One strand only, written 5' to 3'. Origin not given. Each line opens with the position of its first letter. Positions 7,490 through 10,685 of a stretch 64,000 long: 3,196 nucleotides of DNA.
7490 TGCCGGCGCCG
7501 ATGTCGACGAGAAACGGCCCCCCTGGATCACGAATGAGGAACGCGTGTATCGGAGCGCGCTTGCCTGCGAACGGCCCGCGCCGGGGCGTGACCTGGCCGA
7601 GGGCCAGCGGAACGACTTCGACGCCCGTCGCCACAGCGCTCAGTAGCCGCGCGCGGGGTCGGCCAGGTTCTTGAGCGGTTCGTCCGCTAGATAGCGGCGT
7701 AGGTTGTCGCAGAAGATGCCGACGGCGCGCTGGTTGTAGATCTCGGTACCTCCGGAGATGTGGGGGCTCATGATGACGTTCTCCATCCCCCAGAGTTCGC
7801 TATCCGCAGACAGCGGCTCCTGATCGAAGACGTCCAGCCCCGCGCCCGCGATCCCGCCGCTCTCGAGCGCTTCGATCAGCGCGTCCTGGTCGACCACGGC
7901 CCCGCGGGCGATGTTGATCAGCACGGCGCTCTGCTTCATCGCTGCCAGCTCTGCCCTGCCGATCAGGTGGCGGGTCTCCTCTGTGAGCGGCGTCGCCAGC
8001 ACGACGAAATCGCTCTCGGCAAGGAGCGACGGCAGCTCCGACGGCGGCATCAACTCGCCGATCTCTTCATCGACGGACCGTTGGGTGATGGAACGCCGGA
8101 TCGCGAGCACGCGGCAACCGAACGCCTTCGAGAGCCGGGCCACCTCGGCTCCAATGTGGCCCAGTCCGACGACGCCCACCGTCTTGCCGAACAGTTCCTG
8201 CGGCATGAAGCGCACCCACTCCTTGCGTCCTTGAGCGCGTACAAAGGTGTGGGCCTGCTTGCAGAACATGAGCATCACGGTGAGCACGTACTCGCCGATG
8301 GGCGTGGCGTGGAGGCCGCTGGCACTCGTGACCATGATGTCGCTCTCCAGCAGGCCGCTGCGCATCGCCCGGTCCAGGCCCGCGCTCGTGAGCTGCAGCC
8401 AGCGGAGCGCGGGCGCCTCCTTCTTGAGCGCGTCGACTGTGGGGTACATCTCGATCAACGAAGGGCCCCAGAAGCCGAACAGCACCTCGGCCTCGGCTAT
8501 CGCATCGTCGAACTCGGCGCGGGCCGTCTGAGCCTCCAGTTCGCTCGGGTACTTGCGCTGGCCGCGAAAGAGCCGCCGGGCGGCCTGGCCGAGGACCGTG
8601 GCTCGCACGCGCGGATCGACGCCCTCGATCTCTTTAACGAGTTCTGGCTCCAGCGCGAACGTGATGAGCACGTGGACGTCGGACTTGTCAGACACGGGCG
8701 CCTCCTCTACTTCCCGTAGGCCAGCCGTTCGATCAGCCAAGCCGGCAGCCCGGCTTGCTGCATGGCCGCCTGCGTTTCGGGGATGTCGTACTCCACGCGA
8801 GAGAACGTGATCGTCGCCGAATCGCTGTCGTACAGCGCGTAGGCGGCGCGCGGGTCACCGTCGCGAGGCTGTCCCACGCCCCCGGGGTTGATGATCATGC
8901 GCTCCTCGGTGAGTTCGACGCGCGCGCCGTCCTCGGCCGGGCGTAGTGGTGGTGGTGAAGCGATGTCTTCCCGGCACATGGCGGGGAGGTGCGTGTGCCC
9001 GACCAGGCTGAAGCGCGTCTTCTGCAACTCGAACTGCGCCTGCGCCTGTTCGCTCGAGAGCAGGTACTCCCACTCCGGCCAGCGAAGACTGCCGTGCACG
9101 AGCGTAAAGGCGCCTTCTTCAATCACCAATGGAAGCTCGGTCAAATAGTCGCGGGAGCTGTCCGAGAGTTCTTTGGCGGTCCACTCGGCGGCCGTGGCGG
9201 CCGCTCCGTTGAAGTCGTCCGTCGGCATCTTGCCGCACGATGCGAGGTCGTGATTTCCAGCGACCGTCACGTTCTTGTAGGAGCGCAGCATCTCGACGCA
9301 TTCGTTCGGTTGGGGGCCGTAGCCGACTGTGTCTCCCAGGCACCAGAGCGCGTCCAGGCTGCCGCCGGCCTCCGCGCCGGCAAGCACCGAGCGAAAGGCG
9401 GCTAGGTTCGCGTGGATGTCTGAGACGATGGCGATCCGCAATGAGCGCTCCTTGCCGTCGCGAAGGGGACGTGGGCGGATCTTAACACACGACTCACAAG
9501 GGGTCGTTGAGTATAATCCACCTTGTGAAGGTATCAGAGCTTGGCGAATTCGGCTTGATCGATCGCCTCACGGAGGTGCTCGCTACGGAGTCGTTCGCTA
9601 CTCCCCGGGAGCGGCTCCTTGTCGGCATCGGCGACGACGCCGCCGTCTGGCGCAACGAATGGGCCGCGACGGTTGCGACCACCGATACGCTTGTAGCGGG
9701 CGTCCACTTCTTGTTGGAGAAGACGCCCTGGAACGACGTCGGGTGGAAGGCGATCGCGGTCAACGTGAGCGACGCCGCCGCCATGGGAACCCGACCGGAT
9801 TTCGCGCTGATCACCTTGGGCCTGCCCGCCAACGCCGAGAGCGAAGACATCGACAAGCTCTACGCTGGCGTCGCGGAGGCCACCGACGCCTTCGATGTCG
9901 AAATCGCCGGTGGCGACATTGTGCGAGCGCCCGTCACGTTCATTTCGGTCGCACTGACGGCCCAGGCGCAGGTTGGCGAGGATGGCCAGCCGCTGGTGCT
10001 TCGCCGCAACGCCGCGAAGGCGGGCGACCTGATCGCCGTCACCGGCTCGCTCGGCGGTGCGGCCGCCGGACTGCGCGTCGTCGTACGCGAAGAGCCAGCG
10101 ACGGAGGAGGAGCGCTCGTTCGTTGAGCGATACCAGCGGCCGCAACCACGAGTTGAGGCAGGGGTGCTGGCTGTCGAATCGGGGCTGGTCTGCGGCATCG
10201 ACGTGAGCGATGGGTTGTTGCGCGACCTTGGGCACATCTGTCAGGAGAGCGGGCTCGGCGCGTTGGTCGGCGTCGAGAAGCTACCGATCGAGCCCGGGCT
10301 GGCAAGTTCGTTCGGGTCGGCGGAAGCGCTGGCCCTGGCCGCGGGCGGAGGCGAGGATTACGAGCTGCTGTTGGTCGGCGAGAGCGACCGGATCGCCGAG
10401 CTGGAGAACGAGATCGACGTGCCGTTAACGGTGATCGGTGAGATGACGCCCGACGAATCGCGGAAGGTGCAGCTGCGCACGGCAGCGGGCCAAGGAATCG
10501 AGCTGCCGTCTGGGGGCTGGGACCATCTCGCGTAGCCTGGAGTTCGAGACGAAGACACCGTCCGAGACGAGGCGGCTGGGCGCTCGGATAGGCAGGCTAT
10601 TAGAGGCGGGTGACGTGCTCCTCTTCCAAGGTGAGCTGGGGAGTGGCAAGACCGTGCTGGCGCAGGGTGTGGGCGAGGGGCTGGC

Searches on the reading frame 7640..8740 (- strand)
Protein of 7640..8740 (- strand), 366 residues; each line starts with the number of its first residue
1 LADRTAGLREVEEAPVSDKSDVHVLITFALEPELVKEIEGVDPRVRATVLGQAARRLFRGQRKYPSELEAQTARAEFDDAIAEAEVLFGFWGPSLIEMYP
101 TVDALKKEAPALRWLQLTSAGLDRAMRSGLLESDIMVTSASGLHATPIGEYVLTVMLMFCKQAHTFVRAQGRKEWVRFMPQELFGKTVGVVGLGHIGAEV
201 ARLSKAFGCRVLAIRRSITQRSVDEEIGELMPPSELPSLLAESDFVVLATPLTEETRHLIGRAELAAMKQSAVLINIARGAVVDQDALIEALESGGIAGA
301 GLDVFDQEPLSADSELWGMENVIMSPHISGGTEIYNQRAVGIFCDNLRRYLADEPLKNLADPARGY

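Call 94: search_protein_families(library=pfam, proteins=[window:7640-8740:-], max_evalue=0.00001)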
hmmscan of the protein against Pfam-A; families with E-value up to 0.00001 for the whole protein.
window:7640-8740:- (366 aa): 1 family
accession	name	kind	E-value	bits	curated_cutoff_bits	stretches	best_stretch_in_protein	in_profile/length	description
PF02826.25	2-Hacid_dh_C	-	3.8e-60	202.8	25.1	1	154-329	2-178/178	D-isomer specific 2-hydroxyacid dehydrogenase, NAD binding domain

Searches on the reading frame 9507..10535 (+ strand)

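Call 94: search_protein_families(library=pfam, proteins=[window:9507-10535:+], max_evalue=0.00001)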
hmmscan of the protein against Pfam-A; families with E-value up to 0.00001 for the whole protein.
window:9507-10535:+ (342 aa): 2 families
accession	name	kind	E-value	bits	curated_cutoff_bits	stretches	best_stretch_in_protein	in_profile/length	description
PF00586.29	AIRS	-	9.6e-24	84.4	24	1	42-152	1-108/112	AIR synthase related protein, N-terminal domain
PF02769.27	AIRS_C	-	2.3e-08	34.8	23.1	1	171-322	1-154/156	AIR synthase related protein, C-terminal domain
